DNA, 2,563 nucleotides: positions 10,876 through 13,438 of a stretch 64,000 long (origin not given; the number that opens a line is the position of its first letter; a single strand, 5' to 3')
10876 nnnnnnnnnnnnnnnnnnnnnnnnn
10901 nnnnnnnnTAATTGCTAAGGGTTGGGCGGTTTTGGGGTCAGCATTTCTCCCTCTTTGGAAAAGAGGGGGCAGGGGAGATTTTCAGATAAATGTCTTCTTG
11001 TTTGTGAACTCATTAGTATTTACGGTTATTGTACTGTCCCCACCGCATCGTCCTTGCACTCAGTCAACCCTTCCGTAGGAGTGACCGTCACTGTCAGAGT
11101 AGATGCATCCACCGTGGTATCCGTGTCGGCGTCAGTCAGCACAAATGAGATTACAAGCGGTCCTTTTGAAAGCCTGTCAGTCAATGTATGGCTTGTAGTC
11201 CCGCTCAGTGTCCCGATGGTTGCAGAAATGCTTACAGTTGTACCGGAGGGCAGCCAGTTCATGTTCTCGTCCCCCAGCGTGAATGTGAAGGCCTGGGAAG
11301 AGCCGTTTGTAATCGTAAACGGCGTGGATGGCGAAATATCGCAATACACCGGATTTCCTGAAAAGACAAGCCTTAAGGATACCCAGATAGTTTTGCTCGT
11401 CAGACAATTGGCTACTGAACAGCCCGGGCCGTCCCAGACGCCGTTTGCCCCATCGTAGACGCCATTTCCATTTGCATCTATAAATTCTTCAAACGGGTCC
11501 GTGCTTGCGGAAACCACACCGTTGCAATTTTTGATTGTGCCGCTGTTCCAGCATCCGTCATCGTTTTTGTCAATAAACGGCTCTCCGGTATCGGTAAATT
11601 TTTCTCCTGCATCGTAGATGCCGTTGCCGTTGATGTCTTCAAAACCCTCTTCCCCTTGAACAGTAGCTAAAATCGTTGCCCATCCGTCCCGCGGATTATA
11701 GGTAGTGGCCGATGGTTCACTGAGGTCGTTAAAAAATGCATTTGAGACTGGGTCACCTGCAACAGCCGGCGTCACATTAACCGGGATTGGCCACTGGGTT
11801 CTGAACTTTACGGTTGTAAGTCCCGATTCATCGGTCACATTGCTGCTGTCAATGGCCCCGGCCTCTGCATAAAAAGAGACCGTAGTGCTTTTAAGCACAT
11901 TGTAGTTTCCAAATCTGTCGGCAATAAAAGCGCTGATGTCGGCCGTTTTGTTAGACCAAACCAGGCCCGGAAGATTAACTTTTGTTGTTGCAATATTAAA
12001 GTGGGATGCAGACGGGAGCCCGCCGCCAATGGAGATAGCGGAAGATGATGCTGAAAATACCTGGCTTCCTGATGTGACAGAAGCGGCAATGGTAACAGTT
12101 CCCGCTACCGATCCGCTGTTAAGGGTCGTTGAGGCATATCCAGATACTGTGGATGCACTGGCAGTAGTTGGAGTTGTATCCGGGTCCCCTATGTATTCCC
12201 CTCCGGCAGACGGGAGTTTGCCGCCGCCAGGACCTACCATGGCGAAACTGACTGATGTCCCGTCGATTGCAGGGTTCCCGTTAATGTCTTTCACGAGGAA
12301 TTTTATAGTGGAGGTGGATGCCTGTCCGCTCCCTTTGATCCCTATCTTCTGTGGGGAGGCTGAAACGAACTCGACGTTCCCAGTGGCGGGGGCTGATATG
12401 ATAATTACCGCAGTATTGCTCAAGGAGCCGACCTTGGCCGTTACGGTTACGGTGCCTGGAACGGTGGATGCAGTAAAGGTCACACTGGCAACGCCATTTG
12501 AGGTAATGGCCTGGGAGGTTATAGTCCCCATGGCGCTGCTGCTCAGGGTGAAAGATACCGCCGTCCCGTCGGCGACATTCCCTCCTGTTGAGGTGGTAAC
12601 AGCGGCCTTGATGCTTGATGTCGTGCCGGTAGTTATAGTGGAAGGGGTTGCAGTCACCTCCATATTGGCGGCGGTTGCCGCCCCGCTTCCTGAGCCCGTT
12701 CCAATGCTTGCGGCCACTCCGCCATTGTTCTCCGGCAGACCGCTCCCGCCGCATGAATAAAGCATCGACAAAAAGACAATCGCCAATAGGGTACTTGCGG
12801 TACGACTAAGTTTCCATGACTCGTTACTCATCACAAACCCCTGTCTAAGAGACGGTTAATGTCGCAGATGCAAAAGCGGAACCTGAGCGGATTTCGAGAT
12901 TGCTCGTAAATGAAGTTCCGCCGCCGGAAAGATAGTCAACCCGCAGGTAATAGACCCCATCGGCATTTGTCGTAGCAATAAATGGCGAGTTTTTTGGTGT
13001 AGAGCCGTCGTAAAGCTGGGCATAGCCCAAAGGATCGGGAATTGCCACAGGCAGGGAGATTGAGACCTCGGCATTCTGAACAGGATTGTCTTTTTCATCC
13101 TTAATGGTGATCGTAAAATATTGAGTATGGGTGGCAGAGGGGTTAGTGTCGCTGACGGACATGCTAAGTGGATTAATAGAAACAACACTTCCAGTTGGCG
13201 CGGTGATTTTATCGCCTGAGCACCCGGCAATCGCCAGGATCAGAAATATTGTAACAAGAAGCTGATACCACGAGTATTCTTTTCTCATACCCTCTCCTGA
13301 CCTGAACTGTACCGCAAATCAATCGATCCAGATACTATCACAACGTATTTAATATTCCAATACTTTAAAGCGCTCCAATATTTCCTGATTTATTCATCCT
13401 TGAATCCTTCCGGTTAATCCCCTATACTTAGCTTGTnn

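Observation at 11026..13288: Two paralogous operons, each a small Ig-like lipoprotein followed by a 600-aa Big-domain lipoprotein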

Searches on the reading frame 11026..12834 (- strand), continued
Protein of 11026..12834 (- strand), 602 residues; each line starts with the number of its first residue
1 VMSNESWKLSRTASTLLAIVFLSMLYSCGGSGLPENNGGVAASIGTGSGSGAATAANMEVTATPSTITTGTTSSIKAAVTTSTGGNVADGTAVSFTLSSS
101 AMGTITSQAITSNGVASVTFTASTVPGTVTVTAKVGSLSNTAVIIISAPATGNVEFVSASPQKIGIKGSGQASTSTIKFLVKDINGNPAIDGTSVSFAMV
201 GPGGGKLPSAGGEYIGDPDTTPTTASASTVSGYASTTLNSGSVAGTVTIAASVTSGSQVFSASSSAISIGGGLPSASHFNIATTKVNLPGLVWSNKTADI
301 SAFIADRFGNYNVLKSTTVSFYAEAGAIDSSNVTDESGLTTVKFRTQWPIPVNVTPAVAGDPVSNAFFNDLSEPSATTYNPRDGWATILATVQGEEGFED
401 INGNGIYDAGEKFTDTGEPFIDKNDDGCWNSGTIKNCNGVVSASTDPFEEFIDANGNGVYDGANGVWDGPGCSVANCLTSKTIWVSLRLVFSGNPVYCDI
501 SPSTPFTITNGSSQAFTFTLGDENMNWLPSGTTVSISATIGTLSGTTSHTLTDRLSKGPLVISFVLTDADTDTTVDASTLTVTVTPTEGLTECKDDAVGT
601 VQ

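Call 48: find_encoding_contigs(protein=P0004, flank=7000, max_places=2)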
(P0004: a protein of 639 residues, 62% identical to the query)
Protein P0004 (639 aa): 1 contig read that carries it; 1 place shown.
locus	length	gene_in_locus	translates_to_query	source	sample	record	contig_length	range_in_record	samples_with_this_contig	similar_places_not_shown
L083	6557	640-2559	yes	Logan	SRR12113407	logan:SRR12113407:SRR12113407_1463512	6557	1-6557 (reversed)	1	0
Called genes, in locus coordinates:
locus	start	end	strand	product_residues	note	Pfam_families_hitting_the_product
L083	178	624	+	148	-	-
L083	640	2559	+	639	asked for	PF09134:Invasin_D3 (faint), PF02369:Big_1 (faint)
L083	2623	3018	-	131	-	PF00581:Rhodanese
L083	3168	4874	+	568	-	PF13646:HEAT_2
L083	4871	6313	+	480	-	PF13487:HD_5, PF01966:HD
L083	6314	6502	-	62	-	-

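Call 52: search_protein_families(library=pfam, proteins=[L063:1746-2873:+, L063:3283-4437:+, L063:4814-5818:+, L063:5885-6886:+, L063:6938-8737:+, L063:8778-9203:+, L063:14356-16014:+, L063:16042-17901:+, L063:18299-19534:+, L063:19623-20951:+], max_evalue=0.0001)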
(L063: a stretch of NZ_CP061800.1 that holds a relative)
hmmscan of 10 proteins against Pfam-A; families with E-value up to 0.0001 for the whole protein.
L063:1746-2873:+ (375 aa): 1 family
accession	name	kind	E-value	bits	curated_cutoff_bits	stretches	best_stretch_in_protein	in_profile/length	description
PF13528.12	Glyco_trans_1_3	-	3.2e-05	23.7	25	0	19-142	9-124/322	Glycosyl transferase family 1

L063:3283-4437:+ (384 aa): 1 family
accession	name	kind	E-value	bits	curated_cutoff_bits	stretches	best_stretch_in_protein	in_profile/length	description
PF00149.33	Metallophos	-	1.9e-12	48.5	21.5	1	154-313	1-190/191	Calcineurin-like phosphoesterase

L063:4814-5818:+ (334 aa): 1 family
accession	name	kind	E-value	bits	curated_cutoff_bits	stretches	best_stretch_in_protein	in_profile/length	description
PF04392.18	ABC_sub_bind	-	8.5e-15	55.2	25.9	1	130-327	99-289/293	ABC transporter substrate binding protein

L063:5885-6886:+ (333 aa): 1 family
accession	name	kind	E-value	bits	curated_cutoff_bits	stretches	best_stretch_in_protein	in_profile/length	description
PF04392.18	ABC_sub_bind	-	5e-13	49.4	25.9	1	50-317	18-280/293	ABC transporter substrate binding protein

L063:6938-8737:+ (599 aa): 1 family
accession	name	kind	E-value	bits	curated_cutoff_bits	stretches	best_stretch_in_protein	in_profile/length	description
PF00015.26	MCPsignal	-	1.6e-39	135.9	34.6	1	401-554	3-170/172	Methyl-accepting chemotaxis protein (MCP) signalling domain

L063:8778-9203:+ (141 aa): 2 families
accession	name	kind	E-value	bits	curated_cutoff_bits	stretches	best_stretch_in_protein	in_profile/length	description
PF01555.25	N6_N4_Mtase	-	2.1e-09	38.1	26.7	1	4-115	138-213/221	DNA methylase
PF06634.17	DUF1156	-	3.8e-06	27.4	24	1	14-52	6-43/73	Protein of unknown function (DUF1156)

L063:14356-16014:+ (552 aa): 2 families
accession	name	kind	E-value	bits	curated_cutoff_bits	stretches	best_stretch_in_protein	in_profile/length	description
PF13401.12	AAA_22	-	1.6e-17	64.5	27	1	43-185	4-130/130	AAA domain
PF01637.24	ATPase_2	-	4.5e-09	36.9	33.2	1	44-252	20-225/225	ATPase domain predominantly from Archaea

L063:16042-17901:+ (619 aa): 2 families
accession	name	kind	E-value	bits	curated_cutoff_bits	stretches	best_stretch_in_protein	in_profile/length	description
PF00437.27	T2SSE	-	7.7e-132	439.8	24.9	1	224-613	6-368/370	Type II/IV secretion system protein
PF05157.20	MshEN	-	3.9e-13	49.6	23.1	1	102-182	7-88/90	MshEN domain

L063:18299-19534:+ (411 aa): 1 family
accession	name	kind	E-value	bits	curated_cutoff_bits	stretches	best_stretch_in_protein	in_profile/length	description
PF00482.28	T2SSF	-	1e-61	206.8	25.2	2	280-402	1-125/125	Type II secretion system (T2SS), protein F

L063:19623-20951:+ (442 aa): 5 families
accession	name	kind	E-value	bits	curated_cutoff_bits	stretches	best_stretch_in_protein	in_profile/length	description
PF00158.32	Sigma54_activat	-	5.4e-72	241.4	20.2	1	129-295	1-167/168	Sigma-54 interaction domain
PF25601.1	AAA_lid_14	-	1.3e-24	86.2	27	1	301-376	1-80/87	AAA+ ATPase lid domain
PF14532.12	Sigma54_activ_2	-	3.6e-18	66.6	25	1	131-300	2-138/138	Sigma-54 interaction domain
PF02954.25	HTH_8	-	2.7e-10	40.3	22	1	392-432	2-42/42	Bacterial regulatory protein, Fis family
PF07728.20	AAA_5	-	1.1e-05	25.9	22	1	153-271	2-123/139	AAA domain (dynein-related subfamily)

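Call 54: search_protein_families(library=pfam, proteins=[L029:2468-3409:+, L029:3849-4397:+, L029:4430-4864:+, L029:4865-6157:+, L029:6133-7002:+, L029:7101-8954:+, L029:9000-10112:+, L029:10152-11363:+], max_evalue=0.01)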
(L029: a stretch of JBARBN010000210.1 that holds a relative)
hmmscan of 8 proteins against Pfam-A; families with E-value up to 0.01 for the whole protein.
L029:2468-3409:+ (313 aa): 1 family
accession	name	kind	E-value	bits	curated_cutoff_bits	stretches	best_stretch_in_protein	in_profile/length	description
PF01308.23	Chlam_OMP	-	0.0034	16.6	20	0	267-313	352-397/397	Chlamydia major outer membrane protein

L029:3849-4397:+ (182 aa): 1 family
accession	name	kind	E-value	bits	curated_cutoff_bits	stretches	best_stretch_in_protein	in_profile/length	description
PF01066.26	CDP-OH_P_transf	-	4.1e-35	121.9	22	1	9-167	1-151/152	CDP-alcohol phosphatidyltransferase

L029:4430-4864:+ (144 aa): 3 families
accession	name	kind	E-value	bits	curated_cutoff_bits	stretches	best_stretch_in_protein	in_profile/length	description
PF12844.13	HTH_19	-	5.8e-05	23.4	30.2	1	6-63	3-59/64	Helix-turn-helix domain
PF01381.28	HTH_3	-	0.0062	17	23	0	7-58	1-51/55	Helix-turn-helix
PF02954.25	HTH_8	-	0.0072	16.5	22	0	5-31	8-33/42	Bacterial regulatory protein, Fis family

L029:4865-6157:+ (430 aa): 4 families
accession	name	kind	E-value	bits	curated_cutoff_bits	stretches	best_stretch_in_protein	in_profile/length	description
PF04459.17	DUF512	-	6.9e-64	215.3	25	1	215-413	1-200/202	Protein of unknown function (DUF512)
PF19238.5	Radical_SAM_2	-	1.3e-62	210.4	26.7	1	65-212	1-151/151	Radical SAM-like domain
PF17820.7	PDZ_6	-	2.2e-08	34.1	27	1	7-49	5-50/54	PDZ domain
PF04055.27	Radical_SAM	-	0.00078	20.1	29.5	0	138-200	102-164/166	Radical SAM superfamily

L029:6133-7002:+ (289 aa): 2 families
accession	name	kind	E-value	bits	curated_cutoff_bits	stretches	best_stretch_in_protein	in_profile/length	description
PF08501.16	Shikimate_dh_N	-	1.1e-29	102.9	27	1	19-101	1-83/83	Shikimate dehydrogenase substrate binding domain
PF18317.6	SDH_C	-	5.9e-14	51.9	25.8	1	255-284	1-30/31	Shikimate 5'-dehydrogenase C-terminal domain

L029:7101-8954:+ (617 aa): 8 families
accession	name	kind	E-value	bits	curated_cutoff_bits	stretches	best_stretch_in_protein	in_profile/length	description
PF00437.27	T2SSE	-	1.7e-139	465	24.9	1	228-609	5-369/370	Type II/IV secretion system protein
PF05157.20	MshEN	-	5e-26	91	23.1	1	59-145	1-88/90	MshEN domain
PF20720.3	nSTAND3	-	0.00017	21.8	27.2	0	355-407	7-58/155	Novel STAND NTPase 3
PF13191.12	AAA_16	-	0.00027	21.9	32.6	1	353-393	7-51/167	AAA ATPase domain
PF25199.1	nSTAND_NTPase5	-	0.00059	20.1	34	1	364-396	39-71/145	Novel STAND NTPase 5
PF13086.12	AAA_11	-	0.0017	18.6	27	1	350-393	2-44/257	AAA domain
PF13401.12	AAA_22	-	0.0033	18.2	27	1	367-402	6-41/130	AAA domain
PF13604.12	AAA_30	-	0.0055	16.9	27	0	351-387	3-39/191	AAA domain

L029:9000-10112:+ (370 aa): 16 families
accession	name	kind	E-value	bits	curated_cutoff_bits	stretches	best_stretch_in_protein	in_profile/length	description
PF00437.27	T2SSE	-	1.7e-49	168.9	24.9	1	8-277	13-281/370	Type II/IV secretion system protein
PF13604.12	AAA_30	-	2.1e-05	24.8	27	1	119-153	9-43/191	AAA domain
PF13401.12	AAA_22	-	5.3e-05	24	27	1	127-165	4-41/130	AAA domain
PF25199.1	nSTAND_NTPase5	-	8.5e-05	22.9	34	1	119-173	32-86/145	Novel STAND NTPase 5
PF00265.24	TK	-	0.00032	21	20.6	1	130-250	3-128/176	Thymidine kinase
PF06414.18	Zeta_toxin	-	0.00032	20.7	22.3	1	130-181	18-68/199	Zeta toxin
PF01935.23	DUF87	-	0.00034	21.2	23.2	1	132-267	27-119/220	Helicase HerA, central domain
PF13555.12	AAA_29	-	0.00065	19.8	27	1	126-145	20-39/61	P-loop containing region of AAA domain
PF00005.33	ABC_tran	-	0.00066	20.7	25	1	129-177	12-43/137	ABC transporter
PF01580.24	FtsK_SpoIIIE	-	0.00066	19.6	24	1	117-149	29-60/221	FtsK/SpoIIIE family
PF13191.12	AAA_16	-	0.00099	20.1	32.6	1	128-166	23-59/167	AAA ATPase domain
PF04851.21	ResIII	-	0.0014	19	22.5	1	112-168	8-64/164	Type III restriction enzyme, res subunit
PF20720.3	nSTAND3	-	0.0037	17.4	27.2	0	128-166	17-54/155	Novel STAND NTPase 3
PF13173.12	AAA_14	-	0.0047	17.4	27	1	130-174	4-48/129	AAA domain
PF12775.13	AAA_7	-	0.0051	16.8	25.8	0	121-158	26-63/181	P-loop containing dynein motor region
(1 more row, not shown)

L029:10152-11363:+ (403 aa): 1 family
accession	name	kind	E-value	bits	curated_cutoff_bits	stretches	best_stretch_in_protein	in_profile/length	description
PF00482.28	T2SSF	-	4.1e-69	230.8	25.2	2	68-191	1-125/125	Type II secretion system (T2SS), protein F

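Call 61: search_protein_representatives(alignment_id=A1)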
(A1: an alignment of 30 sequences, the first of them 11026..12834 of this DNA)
Query: 30 sequences, 582 profile positions. Proteins with E-value up to 0.001 (for the whole library): 7637; up to 1e-10: 4406; up to 1e-30: 2054. The best 150 are listed.
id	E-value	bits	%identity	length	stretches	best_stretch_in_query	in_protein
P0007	3.5e-274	927.1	-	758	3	41-571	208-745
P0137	6.3e-267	903.2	-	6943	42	41-242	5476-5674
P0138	1.7e-261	885.2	-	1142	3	43-573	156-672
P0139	3.3e-255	864.5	-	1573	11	43-572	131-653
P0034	1.4e-250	849.2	-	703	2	37-582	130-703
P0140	3.9e-244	827.9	-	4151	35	43-186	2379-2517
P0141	2.7e-243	825.1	-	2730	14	372-569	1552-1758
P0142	3.3e-239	811.7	-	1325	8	44-580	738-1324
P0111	3.4e-238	808.3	-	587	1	5-581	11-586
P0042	9.6e-236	800.2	-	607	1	3-582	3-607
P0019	1.4e-219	746.8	-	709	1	7-572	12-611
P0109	1.6e-215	733.4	-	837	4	209-582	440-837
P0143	7.5e-215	731.2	-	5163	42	41-338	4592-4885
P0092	8.2e-215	731.1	-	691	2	44-581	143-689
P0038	4.2e-213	725.5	-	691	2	44-581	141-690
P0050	5.3e-210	715.2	-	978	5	236-580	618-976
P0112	2.7e-197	673.2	-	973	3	33-550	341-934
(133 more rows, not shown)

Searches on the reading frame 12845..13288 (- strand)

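Call 5: search_protein_families(library=pfam, proteins=[window:12845-13288:-], max_evalue=1)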
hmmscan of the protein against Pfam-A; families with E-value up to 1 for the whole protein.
window:12845-13288:- (147 aa): 6 families
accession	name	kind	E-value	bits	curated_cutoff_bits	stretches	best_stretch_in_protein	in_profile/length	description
PF02369.22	Big_1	-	0.0033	17.9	34.9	1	43-79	4-42/93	Bacterial Ig-like domain (group 1)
PF09134.16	Invasin_D3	-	0.031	15.2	33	1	52-114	18-64/98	Invasin, domain 3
PF13620.12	CarboxypepD_reg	-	0.033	15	32.3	0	61-78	5-22/82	Carboxypeptidase regulatory-like domain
PF05688.17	BIg21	-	0.09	13.8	27.4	1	41-125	6-84/109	Bacterial Immunoglobulin-like 21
PF16397.10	DUF5006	-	0.11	12.1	34.1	1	8-73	5-67/263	Domain of unknown function (DUF5006)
PF13115.11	YtkA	-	0.24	12.5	25.9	0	40-117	6-72/85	YtkA-like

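Call 11: search_protein_families(library=ncbifam, proteins=[window:12845-13288:-], max_evalue=0.01)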
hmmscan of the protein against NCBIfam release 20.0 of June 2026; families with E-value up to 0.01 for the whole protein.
window:12845-13288:- (147 aa): 0 families
